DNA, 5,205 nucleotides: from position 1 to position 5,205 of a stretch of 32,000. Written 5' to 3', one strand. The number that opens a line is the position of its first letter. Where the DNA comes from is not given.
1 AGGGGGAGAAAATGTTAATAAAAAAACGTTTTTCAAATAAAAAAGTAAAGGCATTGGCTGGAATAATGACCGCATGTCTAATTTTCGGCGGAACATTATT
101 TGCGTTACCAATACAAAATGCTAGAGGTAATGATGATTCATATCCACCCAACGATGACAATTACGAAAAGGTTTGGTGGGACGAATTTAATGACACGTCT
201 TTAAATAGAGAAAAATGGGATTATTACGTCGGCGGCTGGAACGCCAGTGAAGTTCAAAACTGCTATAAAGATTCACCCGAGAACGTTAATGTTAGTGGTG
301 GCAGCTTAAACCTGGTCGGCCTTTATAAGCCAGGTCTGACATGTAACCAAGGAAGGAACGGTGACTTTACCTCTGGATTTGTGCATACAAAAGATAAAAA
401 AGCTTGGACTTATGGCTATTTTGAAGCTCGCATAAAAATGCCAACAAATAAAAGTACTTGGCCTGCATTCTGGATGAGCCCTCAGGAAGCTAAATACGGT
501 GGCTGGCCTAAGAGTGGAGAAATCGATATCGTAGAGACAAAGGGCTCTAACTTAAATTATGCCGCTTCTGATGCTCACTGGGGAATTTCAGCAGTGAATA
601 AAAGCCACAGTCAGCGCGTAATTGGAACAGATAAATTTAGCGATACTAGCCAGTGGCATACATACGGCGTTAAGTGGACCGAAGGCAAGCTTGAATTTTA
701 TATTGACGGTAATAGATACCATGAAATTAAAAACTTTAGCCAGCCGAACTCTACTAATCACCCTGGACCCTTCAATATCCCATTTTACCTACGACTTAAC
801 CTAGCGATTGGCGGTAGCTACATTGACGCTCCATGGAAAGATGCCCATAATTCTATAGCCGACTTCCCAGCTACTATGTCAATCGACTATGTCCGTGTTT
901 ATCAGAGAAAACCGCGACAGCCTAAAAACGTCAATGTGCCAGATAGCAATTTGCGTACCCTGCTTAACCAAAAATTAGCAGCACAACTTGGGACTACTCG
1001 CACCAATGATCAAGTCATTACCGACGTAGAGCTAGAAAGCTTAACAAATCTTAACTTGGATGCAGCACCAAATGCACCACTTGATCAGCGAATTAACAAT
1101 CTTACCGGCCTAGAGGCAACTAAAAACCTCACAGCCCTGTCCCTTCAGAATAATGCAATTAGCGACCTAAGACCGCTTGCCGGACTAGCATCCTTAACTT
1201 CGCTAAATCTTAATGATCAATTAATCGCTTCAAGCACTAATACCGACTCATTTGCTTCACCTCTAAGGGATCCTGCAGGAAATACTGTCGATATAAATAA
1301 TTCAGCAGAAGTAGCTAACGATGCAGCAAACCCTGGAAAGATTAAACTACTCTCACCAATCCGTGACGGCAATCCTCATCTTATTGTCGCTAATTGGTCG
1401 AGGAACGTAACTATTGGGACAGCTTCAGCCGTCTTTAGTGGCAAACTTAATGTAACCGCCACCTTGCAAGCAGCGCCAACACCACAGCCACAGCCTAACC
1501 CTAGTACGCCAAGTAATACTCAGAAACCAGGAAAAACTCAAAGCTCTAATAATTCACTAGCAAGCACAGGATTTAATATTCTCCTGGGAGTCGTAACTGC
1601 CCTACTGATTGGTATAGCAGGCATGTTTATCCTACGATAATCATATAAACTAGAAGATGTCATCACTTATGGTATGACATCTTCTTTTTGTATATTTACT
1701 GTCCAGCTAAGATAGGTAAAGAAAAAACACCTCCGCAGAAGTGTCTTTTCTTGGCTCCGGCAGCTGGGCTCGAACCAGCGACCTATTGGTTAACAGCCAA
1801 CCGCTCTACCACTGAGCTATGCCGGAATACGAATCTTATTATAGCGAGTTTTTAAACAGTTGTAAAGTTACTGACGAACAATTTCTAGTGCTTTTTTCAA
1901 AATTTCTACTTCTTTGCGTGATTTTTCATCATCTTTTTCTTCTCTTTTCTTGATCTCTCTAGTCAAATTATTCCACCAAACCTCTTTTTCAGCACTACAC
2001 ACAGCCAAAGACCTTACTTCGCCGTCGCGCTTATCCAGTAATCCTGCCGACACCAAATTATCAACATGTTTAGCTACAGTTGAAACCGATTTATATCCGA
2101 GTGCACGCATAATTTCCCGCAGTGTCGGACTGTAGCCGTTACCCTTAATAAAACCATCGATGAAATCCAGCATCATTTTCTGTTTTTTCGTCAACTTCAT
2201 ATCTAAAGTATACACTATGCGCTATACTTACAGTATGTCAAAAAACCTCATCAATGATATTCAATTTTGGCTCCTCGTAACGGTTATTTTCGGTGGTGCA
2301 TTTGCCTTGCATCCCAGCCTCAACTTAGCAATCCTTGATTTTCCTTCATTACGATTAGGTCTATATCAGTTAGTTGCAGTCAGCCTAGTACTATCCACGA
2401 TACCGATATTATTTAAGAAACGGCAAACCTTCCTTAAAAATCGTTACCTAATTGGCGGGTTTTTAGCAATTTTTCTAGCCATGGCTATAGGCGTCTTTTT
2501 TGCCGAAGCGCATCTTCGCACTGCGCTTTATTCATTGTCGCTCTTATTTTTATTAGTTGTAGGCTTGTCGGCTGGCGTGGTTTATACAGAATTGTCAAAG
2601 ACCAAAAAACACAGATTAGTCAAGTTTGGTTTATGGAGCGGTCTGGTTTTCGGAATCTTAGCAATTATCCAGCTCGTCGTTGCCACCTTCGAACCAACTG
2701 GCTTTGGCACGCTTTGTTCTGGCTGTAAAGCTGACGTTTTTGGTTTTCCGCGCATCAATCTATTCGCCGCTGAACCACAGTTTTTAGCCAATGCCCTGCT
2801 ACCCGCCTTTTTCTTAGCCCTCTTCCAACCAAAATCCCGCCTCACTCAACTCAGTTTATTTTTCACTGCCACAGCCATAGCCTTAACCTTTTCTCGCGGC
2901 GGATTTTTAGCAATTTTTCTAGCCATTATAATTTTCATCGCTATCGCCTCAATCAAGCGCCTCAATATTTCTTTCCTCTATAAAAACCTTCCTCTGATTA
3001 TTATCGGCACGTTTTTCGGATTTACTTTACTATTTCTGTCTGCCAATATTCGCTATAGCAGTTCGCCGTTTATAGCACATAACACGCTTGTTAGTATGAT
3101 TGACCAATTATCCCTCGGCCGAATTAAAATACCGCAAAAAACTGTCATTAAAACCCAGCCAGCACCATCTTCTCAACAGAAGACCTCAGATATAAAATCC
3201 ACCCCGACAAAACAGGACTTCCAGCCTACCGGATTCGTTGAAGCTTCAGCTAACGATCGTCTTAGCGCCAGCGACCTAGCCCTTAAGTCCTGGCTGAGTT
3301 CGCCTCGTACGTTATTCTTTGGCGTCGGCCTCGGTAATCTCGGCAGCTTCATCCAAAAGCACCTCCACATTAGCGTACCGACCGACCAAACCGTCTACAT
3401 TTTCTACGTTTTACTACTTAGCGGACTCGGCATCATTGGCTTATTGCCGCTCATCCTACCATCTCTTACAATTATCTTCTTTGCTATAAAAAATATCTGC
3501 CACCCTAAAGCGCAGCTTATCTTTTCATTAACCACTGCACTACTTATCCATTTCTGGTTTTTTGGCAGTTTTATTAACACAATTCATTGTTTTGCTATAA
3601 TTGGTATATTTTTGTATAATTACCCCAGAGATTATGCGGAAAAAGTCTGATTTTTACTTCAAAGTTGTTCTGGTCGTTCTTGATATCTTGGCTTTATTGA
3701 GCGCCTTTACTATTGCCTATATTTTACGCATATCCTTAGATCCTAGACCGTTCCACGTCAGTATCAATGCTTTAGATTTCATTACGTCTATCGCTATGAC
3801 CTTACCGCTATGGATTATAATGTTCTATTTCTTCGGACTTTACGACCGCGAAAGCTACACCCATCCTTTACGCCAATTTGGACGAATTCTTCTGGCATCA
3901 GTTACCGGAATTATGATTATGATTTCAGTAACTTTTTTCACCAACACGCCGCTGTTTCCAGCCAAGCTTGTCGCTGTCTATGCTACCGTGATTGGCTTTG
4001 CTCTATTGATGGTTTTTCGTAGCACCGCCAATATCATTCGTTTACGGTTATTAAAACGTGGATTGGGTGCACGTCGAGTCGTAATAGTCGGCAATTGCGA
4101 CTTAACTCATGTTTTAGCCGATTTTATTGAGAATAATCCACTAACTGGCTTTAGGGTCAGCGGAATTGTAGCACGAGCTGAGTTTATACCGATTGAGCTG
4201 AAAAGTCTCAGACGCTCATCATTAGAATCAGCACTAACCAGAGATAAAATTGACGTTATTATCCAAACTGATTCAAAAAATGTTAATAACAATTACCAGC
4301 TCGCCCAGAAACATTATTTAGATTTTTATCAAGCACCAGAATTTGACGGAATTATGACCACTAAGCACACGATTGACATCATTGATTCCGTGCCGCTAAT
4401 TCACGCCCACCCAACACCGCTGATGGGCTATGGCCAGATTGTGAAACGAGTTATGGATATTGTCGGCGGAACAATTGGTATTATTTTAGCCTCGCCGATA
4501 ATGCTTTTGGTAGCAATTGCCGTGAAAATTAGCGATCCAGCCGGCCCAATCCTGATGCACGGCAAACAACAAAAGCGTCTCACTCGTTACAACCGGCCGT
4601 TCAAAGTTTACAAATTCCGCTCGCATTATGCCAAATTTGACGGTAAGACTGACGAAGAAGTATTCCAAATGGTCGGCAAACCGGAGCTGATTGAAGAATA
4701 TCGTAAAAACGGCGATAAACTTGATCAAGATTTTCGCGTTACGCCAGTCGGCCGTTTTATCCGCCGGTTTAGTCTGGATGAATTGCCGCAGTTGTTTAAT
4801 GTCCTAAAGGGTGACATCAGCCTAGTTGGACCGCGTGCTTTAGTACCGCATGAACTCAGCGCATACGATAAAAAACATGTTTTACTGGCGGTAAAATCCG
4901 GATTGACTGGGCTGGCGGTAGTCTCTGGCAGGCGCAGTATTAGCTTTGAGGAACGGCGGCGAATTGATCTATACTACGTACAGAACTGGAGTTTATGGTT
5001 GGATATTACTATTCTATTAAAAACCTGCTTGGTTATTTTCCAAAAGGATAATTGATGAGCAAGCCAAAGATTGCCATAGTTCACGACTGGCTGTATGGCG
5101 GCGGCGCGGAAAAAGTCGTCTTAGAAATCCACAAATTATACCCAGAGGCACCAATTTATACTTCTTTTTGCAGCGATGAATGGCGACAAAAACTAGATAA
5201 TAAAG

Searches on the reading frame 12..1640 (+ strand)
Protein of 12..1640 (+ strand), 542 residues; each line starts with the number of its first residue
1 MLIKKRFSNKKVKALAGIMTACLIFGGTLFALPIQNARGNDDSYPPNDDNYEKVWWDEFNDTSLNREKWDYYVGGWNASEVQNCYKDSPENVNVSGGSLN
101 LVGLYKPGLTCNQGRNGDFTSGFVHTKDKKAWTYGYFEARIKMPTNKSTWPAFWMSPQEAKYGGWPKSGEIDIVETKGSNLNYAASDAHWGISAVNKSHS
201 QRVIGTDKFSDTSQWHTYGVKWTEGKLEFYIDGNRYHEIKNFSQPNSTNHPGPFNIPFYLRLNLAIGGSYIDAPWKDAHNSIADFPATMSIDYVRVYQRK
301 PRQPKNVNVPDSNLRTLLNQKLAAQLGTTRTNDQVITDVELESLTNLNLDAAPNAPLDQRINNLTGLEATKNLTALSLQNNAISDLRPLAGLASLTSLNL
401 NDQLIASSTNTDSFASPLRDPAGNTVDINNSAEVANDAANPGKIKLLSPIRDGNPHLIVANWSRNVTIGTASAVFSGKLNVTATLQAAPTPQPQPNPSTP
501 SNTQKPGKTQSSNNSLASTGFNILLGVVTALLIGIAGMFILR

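Call 6: search_protein_families(library=pfam, proteins=[window:12-1640:+], max_evalue=0.001)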
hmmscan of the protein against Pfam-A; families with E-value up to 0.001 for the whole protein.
window:12-1640:+ (542 aa): 3 families
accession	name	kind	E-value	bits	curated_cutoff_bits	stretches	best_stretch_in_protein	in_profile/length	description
PF00722.28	Glyco_hydro_16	-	3e-19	69.6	22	1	120-268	30-160/175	Glycosyl hydrolases family 16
PF03935.22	SKN1_KRE6_Sbg1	-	2.7e-08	33.1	30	1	177-303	331-455/501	Beta-glucan synthesis-associated protein SKN1/KRE6/Sbg1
PF12799.13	LRR_4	-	6.6e-06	26.7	27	1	371-405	1-36/44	Leucine Rich repeats (2 copies)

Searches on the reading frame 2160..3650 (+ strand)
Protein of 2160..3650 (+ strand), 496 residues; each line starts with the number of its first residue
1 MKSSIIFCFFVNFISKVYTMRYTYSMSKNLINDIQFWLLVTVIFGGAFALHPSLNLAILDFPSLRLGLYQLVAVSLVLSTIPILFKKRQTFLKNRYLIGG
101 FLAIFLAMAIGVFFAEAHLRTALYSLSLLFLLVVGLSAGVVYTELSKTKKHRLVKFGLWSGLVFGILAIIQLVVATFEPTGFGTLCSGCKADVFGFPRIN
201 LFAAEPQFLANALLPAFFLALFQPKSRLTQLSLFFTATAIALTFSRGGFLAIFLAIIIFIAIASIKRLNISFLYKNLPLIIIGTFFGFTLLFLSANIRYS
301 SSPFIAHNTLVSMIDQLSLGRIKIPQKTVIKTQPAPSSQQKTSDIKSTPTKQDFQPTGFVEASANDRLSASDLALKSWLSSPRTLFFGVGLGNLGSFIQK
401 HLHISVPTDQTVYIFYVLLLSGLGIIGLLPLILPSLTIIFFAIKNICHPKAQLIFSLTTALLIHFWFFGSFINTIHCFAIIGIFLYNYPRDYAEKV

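Call 6: search_protein_families(library=pfam, proteins=[window:2160-3650:+], max_evalue=0.001)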
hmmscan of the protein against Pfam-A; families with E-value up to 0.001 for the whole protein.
window:2160-3650:+ (496 aa): 1 family
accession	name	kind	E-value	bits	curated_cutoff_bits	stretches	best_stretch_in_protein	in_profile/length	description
PF04932.20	Wzy_C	-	4.3e-06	27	31.7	1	232-430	2-147/149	O-Antigen ligase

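Call 38: search_protein_families(library=ncbifam, proteins=[window:2160-3650:+], max_evalue=0.01)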
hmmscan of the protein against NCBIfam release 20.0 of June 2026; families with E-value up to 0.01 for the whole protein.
window:2160-3650:+ (496 aa): 0 families

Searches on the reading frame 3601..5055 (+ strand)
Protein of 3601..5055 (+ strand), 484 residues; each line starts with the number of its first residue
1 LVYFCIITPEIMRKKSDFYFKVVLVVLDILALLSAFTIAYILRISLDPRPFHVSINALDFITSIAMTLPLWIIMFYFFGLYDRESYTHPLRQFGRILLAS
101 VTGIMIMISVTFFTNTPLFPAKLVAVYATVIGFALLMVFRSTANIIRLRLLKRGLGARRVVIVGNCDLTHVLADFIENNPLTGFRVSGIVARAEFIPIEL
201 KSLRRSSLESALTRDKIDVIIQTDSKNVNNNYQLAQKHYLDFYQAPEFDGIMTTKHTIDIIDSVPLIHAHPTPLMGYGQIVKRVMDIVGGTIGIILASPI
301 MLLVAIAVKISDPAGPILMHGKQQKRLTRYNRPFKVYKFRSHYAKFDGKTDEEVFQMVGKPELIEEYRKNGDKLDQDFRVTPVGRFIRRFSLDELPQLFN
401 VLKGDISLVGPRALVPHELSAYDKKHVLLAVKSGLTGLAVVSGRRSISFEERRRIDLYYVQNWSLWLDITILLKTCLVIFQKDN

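Call 6: search_protein_families(library=pfam, proteins=[window:3601-5055:+], max_evalue=0.001)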
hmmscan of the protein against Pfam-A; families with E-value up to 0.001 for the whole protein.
window:3601-5055:+ (484 aa): 2 families
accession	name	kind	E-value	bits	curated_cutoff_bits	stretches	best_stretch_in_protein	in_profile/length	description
PF02397.22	Bac_transf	-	3.4e-55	186.8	27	1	282-480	1-178/179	Bacterial sugar transferase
PF13727.12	CoA_binding_3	-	1.2e-09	38.8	25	1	77-192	2-112/175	CoA-binding domain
